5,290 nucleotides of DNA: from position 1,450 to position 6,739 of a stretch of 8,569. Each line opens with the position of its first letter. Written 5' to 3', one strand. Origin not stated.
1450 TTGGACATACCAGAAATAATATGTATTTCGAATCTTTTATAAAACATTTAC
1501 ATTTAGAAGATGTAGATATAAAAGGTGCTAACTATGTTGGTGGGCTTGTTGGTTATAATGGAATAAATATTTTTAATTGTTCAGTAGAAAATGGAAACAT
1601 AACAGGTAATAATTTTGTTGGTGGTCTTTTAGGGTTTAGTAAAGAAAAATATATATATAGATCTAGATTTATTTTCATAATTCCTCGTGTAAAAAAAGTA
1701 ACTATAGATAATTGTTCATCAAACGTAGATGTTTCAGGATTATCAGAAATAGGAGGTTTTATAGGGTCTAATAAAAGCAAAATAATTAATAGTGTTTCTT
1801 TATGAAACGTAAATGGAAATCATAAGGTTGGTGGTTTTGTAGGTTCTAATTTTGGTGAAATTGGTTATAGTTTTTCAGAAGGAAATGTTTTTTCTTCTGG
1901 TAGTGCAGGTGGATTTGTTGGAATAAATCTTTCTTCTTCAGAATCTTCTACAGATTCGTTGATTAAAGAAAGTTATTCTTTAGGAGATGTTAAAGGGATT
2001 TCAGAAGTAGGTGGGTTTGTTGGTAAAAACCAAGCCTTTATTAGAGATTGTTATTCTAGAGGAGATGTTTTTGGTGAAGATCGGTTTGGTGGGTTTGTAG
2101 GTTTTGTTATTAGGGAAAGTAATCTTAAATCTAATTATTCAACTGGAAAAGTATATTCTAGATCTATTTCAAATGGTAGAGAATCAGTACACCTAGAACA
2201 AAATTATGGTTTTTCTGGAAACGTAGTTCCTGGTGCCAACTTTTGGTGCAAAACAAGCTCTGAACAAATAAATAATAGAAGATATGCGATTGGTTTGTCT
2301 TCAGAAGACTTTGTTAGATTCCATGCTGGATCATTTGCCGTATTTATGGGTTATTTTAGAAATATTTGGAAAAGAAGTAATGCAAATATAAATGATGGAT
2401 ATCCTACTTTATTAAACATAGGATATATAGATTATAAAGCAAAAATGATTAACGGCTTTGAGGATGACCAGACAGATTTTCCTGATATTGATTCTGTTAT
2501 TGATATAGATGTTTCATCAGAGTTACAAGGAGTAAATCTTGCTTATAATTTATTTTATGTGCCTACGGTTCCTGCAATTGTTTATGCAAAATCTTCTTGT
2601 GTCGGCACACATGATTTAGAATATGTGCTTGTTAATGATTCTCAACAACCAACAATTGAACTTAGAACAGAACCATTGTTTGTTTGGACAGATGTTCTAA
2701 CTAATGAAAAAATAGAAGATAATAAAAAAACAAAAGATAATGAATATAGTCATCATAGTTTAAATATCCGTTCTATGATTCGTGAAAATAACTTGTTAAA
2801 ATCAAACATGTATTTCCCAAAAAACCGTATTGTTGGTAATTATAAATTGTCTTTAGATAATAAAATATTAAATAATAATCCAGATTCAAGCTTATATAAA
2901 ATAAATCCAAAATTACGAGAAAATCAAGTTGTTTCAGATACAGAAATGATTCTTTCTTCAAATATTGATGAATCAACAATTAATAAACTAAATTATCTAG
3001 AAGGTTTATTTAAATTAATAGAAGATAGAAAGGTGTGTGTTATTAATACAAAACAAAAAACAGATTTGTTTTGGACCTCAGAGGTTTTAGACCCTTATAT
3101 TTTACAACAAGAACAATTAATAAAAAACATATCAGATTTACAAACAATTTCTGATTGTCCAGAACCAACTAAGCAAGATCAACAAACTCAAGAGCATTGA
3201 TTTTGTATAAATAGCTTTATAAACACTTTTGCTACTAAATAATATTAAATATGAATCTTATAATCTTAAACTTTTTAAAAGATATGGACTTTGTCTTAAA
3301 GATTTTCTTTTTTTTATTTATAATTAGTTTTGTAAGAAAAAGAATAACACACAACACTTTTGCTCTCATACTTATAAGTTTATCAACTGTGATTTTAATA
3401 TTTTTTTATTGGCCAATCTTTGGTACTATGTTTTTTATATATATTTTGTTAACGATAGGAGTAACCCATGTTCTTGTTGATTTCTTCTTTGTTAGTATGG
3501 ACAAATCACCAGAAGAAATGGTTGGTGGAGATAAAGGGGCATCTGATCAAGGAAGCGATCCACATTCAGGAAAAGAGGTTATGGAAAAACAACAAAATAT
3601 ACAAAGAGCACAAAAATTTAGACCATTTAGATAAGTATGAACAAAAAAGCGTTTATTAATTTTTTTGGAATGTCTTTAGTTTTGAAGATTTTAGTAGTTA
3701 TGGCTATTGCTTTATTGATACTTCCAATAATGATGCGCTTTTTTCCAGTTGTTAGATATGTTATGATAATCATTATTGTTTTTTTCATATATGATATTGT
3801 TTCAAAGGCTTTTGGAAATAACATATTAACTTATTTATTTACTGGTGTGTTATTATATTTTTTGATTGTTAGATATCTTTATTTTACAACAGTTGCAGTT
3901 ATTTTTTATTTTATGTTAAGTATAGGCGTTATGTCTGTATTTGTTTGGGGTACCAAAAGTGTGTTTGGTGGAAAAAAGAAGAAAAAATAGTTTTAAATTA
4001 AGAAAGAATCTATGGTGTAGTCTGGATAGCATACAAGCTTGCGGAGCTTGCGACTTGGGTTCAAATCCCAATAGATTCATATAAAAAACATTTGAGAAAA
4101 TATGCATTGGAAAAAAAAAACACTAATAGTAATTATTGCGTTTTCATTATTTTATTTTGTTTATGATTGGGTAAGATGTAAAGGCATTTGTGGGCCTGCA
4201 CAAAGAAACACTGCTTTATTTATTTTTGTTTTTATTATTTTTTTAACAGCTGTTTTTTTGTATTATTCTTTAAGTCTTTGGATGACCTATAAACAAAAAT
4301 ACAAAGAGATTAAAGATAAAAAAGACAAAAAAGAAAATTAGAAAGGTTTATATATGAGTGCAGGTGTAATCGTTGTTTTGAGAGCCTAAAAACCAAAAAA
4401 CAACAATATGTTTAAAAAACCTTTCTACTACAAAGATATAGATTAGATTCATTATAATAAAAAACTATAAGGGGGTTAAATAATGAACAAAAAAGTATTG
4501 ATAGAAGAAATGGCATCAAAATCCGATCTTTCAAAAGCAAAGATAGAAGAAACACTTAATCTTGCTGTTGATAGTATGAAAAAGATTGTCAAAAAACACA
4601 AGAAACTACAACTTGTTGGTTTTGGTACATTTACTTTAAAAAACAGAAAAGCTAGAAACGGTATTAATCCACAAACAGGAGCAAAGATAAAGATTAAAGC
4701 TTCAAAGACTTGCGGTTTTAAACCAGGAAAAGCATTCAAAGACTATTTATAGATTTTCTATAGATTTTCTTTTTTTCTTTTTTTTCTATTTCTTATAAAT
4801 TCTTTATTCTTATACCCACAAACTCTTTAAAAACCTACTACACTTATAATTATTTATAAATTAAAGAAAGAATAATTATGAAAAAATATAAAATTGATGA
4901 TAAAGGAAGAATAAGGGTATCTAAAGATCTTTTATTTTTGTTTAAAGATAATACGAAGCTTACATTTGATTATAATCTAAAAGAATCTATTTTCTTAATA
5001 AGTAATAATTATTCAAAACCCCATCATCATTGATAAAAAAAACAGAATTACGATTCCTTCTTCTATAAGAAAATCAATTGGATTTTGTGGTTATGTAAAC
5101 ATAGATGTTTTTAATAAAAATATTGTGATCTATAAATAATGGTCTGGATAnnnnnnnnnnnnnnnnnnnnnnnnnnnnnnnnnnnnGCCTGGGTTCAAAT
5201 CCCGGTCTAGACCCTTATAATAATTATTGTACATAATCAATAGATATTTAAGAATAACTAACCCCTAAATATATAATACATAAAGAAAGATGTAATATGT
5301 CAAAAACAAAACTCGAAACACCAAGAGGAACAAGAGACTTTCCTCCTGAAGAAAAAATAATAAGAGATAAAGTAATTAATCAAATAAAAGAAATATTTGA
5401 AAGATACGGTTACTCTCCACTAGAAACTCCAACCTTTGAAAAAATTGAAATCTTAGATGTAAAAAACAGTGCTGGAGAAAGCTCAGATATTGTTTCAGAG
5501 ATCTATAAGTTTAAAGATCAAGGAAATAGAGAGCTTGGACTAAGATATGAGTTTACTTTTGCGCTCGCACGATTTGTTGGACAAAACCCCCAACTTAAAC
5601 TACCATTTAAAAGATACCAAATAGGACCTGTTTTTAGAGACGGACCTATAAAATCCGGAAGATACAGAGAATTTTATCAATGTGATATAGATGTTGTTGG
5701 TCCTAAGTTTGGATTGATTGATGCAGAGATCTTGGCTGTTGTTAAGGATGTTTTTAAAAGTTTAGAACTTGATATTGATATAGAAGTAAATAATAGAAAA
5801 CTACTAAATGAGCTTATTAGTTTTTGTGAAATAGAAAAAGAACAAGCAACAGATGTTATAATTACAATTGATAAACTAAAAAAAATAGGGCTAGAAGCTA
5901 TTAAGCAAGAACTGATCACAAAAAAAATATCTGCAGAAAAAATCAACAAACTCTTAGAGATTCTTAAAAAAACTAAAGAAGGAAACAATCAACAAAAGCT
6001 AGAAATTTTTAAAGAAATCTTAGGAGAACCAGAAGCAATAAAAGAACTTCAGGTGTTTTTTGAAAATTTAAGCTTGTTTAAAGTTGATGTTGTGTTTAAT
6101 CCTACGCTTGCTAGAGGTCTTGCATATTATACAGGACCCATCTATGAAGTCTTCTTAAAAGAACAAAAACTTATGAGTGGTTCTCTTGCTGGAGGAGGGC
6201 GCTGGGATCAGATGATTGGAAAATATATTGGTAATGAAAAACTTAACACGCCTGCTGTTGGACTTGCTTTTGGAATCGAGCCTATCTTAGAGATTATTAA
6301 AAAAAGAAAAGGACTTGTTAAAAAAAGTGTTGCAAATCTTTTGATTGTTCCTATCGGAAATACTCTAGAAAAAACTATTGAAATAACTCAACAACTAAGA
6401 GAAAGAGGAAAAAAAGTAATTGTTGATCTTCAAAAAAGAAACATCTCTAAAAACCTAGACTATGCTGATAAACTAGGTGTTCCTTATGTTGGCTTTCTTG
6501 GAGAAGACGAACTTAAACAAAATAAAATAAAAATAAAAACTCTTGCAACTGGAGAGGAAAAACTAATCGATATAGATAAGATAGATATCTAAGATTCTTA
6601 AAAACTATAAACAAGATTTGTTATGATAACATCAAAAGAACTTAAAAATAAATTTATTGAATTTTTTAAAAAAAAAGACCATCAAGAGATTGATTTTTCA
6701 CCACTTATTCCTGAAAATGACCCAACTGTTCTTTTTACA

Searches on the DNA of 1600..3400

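Call 59: search_rna_families(source=window, start=1600, end=3400, threshold=evalue, max_evalue=1)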
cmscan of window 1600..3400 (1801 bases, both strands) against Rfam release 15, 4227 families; matches with E-value up to 1: 0.
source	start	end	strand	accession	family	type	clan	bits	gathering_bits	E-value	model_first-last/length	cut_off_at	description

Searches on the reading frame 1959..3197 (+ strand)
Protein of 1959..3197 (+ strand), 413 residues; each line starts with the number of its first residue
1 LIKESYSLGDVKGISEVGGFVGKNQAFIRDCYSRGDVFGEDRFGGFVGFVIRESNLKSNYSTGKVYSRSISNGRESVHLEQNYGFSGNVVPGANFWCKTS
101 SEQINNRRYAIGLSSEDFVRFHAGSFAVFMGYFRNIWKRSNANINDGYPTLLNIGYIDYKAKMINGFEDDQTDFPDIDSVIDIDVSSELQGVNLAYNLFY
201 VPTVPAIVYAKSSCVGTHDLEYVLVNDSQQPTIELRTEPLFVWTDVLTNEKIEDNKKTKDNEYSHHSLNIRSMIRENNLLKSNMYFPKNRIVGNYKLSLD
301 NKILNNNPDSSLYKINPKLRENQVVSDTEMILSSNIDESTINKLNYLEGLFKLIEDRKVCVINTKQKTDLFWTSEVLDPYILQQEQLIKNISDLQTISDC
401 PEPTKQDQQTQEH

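Call 32: find_encoding_contigs(protein=window:1959-3197:+, flank=10000)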
Protein window:1959-3197:+ (413 aa): no gene with exactly this product is on record in the collection.

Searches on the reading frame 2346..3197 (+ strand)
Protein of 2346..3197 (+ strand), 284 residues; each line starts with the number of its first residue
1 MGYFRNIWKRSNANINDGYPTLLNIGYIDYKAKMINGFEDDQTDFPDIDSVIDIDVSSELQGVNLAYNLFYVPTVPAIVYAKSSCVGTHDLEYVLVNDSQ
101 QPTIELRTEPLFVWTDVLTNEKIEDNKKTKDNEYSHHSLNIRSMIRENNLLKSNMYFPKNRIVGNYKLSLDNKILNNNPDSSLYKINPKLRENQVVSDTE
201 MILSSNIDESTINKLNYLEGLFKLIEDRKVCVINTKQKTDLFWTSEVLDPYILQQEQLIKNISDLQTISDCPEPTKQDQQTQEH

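Call 33: find_encoding_contigs(protein=window:2346-3197:+, flank=10000)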
Protein window:2346-3197:+ (284 aa): no gene with exactly this product is on record in the collection.

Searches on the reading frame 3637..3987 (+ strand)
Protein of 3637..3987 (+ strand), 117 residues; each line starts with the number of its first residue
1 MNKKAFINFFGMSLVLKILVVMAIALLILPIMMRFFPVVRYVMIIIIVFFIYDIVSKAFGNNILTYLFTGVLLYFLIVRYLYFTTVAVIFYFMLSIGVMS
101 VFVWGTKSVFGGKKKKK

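Call 6: search_protein_families(library=pfam, proteins=[window:3637-3987:+], max_evalue=0.01)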
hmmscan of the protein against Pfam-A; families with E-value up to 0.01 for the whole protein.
window:3637-3987:+ (117 aa): 0 families

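Call 18: find_encoding_contigs(protein=window:3637-3987:+, flank=10000, max_places=6)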
Protein window:3637-3987:+ (117 aa): 3 contigs read that carry it; 3 places shown.
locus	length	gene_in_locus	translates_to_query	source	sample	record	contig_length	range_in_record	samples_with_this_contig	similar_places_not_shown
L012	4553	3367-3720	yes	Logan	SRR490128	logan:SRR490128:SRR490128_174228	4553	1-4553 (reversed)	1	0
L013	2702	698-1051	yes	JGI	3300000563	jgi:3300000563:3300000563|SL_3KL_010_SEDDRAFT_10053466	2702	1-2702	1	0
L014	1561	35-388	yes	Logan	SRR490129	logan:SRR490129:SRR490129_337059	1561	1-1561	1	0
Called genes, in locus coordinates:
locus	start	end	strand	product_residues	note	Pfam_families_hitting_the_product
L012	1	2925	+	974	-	?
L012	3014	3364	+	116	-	-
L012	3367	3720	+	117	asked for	-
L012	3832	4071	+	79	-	-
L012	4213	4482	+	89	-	PF00216:Bac_DNA_binding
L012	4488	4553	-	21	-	?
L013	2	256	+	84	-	?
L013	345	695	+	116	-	-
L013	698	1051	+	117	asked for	-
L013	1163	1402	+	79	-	-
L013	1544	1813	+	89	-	PF00216:Bac_DNA_binding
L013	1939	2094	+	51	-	-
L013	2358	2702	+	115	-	?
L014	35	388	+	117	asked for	-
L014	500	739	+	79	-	-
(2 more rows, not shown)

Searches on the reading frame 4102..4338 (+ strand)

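Call 6: search_protein_families(library=pfam, proteins=[window:4102-4338:+], max_evalue=0.01)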
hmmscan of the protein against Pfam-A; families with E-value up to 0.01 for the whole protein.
window:4102-4338:+ (79 aa): 3 families
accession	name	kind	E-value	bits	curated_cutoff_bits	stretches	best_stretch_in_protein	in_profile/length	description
PF11457.13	DUF3021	-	0.0035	18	24.7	1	8-73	74-129/130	Protein of unknown function (DUF3021)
PF11044.13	TMEMspv1-c74-12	-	0.0037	17.8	25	1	41-78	8-41/49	Plectrovirus spv1-c74 ORF 12 transmembrane protein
PF20563.3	DUF6773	-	0.0072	16.6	27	1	3-76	83-161/163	Family of unknown function (DUF6773)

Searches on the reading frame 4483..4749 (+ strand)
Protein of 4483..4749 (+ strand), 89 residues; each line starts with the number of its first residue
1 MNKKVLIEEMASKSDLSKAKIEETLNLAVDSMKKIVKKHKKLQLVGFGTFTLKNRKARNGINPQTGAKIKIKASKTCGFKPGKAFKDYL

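Call 6: search_protein_families(library=pfam, proteins=[window:4483-4749:+], max_evalue=0.01)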
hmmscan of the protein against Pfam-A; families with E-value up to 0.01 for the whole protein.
window:4483-4749:+ (89 aa): 3 families
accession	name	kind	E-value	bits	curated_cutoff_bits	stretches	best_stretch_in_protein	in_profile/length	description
PF00216.26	Bac_DNA_binding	-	3.5e-28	98.1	22.4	1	1-87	1-87/90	Bacterial DNA-binding protein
PF18175.6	HU-CCDC81_bac_2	-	8.9e-05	22.8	35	1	6-54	3-51/70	CCDC81-like prokaryotic HU domain 2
PF18291.6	HU-HIG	-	0.00024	21.6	26.2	1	2-87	33-116/125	HU domain fused to wHTH, Ig, or Glycine-rich motif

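Call 17: find_encoding_contigs(protein=window:4483-4749:+, flank=10000, max_places=6)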
Protein window:4483-4749:+ (89 aa): 3 contigs read that carry it; 3 places shown.
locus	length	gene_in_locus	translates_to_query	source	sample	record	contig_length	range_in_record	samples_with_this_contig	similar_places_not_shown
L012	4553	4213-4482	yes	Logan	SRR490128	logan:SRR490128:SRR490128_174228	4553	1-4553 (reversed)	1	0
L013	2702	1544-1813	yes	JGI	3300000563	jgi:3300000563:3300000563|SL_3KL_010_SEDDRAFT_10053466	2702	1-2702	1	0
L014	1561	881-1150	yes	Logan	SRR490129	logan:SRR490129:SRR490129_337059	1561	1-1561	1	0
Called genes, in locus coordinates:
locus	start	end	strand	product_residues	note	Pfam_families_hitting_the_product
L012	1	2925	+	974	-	?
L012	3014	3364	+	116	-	-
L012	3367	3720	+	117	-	-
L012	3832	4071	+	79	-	-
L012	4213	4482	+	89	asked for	PF00216:Bac_DNA_binding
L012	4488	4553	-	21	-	?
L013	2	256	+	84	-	?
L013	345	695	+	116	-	-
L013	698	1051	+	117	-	-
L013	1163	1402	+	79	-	-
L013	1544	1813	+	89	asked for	PF00216:Bac_DNA_binding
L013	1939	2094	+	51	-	-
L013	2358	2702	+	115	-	?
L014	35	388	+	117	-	-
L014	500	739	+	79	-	-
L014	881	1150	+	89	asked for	PF00216:Bac_DNA_binding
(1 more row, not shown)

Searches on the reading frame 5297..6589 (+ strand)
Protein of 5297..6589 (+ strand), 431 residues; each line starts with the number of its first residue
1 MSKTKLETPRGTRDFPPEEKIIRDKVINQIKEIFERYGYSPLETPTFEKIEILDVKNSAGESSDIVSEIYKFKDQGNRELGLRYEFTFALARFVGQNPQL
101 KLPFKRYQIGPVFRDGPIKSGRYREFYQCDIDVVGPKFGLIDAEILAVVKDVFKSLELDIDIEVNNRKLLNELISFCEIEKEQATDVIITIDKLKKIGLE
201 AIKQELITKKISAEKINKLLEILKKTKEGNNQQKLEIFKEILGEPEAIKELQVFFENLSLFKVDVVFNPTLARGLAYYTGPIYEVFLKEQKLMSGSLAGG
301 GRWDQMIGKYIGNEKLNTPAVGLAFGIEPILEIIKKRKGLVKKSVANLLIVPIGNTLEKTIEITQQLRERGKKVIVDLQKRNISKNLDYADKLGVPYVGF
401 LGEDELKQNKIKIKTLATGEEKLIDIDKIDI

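Call 6: search_protein_families(library=pfam, proteins=[window:5297-6589:+], max_evalue=0.01)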
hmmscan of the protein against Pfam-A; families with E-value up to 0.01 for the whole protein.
window:5297-6589:+ (431 aa): 5 families
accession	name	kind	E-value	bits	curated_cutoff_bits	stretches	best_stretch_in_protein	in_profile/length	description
PF13393.11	tRNA-synt_His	-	2.1e-39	136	25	1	11-330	1-308/308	Histidyl-tRNA synthetase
PF03129.25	HGTP_anticodon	-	1.1e-14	54.8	21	1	349-428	3-86/94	Anticodon binding domain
PF00587.30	tRNA-synt_2b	-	1.5e-06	28.9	29.3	1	70-160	1-98/179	tRNA synthetase class II core domain (G, H, P, S and T)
PF00152.25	tRNA-synt_2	-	1.3e-05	24.9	25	1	106-166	94-149/308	tRNA synthetases class II (D, K and N)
PF01409.25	tRNA-synt_2d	-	4.1e-05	23.6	19.8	1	22-161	18-159/246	tRNA synthetases class II core domain (F)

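Call 8: find_encoding_contigs(protein=window:5297-6589:+, flank=10000, max_places=6)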
Protein window:5297-6589:+ (431 aa): no gene with exactly this product is on record in the collection.

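Call 37: find_homologous_proteins(query=window:5297-6589:+, max_evalue=1e-30)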
Query window:5297-6589:+ (431 aa): 8000 proteins with E <= 1e-30 among 8000 candidates; the best 120 are listed.
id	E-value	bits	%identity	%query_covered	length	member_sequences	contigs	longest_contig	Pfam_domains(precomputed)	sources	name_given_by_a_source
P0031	7.6e-274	926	100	100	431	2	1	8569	PF13393.12,PF03129.26,PF00587.31,PF00152.26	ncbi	-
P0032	3.5e-221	752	79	100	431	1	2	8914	PF13393.12,PF03129.26,PF00587.31,PF00152.26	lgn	-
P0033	3.4e-216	736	76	100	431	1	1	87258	PF13393.12,PF03129.26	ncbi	-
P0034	1.6e-209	714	74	100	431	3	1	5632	PF13393.12,PF03129.26,PF00587.31,PF00152.26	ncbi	-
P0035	2.9e-198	677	70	100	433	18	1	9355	PF13393.12,PF03129.26,PF00587.31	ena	-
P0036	4.4e-191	653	70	100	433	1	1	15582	PF13393.12,PF03129.26,PF00587.31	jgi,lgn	-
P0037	7.1e-190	649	68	100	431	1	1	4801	PF13393.12,PF03129.26,PF00587.31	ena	-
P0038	9.3e-190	649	68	100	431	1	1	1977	PF13393.12,PF03129.26,PF00587.31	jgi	jgi:histidyl-tRNA synthetase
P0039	1.7e-187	641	68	100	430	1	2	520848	PF13393.12,PF03129.26,PF00587.31,PF00152.26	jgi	jgi:histidyl-tRNA synthetase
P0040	2.7e-187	641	68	100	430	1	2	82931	PF13393.12,PF03129.26,PF00587.31,PF00152.26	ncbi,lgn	-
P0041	9.0e-187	639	68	100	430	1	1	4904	PF13393.12,PF03129.26,PF00587.31,PF00152.26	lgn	-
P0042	9.9e-187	639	68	100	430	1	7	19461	PF13393.12,PF03129.26,PF00587.31,PF00152.26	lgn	-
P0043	1.9e-186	638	68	100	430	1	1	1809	PF13393.12,PF03129.26,PF00587.31,PF00152.26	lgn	-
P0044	2.2e-186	638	68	100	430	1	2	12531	PF13393.12,PF03129.26,PF00587.31,PF00152.26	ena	-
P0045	2.2e-186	638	68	100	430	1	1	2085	PF13393.12,PF03129.26,PF00587.31,PF00152.26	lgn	-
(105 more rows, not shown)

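Call 38: find_encoding_contigs(protein=P0031, flank=10000)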
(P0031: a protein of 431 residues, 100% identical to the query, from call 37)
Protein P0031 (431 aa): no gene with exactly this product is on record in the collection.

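Call 39: find_encoding_contigs(protein=P0033, flank=10000)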
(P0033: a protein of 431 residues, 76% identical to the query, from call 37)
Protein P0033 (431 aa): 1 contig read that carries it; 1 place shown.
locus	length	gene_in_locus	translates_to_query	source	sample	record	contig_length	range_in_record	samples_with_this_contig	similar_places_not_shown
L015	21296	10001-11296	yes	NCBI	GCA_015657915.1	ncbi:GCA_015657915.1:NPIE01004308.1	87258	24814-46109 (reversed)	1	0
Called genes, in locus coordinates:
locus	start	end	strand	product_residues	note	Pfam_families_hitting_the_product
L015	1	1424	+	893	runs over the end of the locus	-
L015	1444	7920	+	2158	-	PF13620:CarboxypepD_reg (faint)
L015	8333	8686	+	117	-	-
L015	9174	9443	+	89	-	PF00216:Bac_DNA_binding, PF18291:HU-HIG (weak)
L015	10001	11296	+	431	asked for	PF13393:tRNA-synt_His, PF03129:HGTP_anticodon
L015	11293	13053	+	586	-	PF01411:tRNA-synt_2c, PF07973:tRNA_SAD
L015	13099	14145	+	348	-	PF13091:PLDc_2, PF00614:PLDc (weak), PF13091:PLDc_2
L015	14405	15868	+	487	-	PF00587:tRNA-synt_2b, PF03129:HGTP_anticodon, PF09180:ProRS-C_1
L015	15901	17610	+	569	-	PF04675:DNA_ligase_A_N, PF01068:DNA_ligase_A_M, PF09414:RNA_ligase, PF04679:DNA_ligase_A_C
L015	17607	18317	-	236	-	PF06745:ATPase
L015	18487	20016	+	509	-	PF13290:CHB_HEX_C_1, PF13287:Fn3_assoc (weak), PF03382:DUF285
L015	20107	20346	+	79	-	-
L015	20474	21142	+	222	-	PF02616:SMC_ScpA (weak)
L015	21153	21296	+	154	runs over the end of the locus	PF04079:SMC_ScpB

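Call 42: find_encoding_contigs(protein=P0032, flank=10000)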
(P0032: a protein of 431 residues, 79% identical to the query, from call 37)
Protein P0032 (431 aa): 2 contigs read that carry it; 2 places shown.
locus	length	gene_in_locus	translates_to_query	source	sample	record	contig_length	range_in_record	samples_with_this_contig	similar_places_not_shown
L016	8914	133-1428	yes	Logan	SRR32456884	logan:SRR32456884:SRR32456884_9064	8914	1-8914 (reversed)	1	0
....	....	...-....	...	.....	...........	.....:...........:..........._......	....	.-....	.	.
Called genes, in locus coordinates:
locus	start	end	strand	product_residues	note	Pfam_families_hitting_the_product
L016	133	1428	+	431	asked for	PF13393:tRNA-synt_His, PF00152:tRNA-synt_2 (faint), PF00587:tRNA-synt_2b (weak), PF03129:HGTP_anticodon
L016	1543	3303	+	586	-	PF01411:tRNA-synt_2c, PF07973:tRNA_SAD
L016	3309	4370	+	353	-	PF13091:PLDc_2, PF00614:PLDc (faint), PF13091:PLDc_2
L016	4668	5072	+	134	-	PF05014:Nuc_deoxyrib_tr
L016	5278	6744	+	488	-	PF00587:tRNA-synt_2b, PF03129:HGTP_anticodon, PF09180:ProRS-C_1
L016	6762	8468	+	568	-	PF04675:DNA_ligase_A_N, PF01068:DNA_ligase_A_M, PF09414:RNA_ligase (weak), PF04679:DNA_ligase_A_C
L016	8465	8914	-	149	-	?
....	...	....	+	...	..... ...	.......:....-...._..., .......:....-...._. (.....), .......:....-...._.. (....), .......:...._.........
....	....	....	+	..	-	?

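Call 43: find_encoding_contigs(protein=P0034, flank=10000)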
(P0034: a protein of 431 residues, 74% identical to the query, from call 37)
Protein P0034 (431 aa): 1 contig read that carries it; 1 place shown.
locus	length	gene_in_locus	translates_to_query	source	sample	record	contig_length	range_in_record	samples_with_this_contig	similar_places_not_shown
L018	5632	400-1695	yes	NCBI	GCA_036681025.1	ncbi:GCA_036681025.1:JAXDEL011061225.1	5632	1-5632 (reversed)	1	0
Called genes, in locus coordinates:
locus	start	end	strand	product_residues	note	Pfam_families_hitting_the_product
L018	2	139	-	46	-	?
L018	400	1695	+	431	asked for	PF13393:tRNA-synt_His, PF00152:tRNA-synt_2 (faint), PF00587:tRNA-synt_2b, PF03129:HGTP_anticodon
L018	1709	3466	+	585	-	PF01411:tRNA-synt_2c, PF07973:tRNA_SAD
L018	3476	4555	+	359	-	PF13091:PLDc_2, PF00614:PLDc (faint), PF13091:PLDc_2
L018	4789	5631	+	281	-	?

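Call 63: list_cluster_members(proteins=[P0031, P0151])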
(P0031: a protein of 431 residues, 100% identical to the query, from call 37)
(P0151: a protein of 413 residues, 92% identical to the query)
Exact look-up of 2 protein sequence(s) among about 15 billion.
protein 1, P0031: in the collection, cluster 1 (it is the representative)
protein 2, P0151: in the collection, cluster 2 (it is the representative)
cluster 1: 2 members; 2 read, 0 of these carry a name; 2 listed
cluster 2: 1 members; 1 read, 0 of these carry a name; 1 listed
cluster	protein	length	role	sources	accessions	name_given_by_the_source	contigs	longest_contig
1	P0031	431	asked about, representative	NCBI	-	-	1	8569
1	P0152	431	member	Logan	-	-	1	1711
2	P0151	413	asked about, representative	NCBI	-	-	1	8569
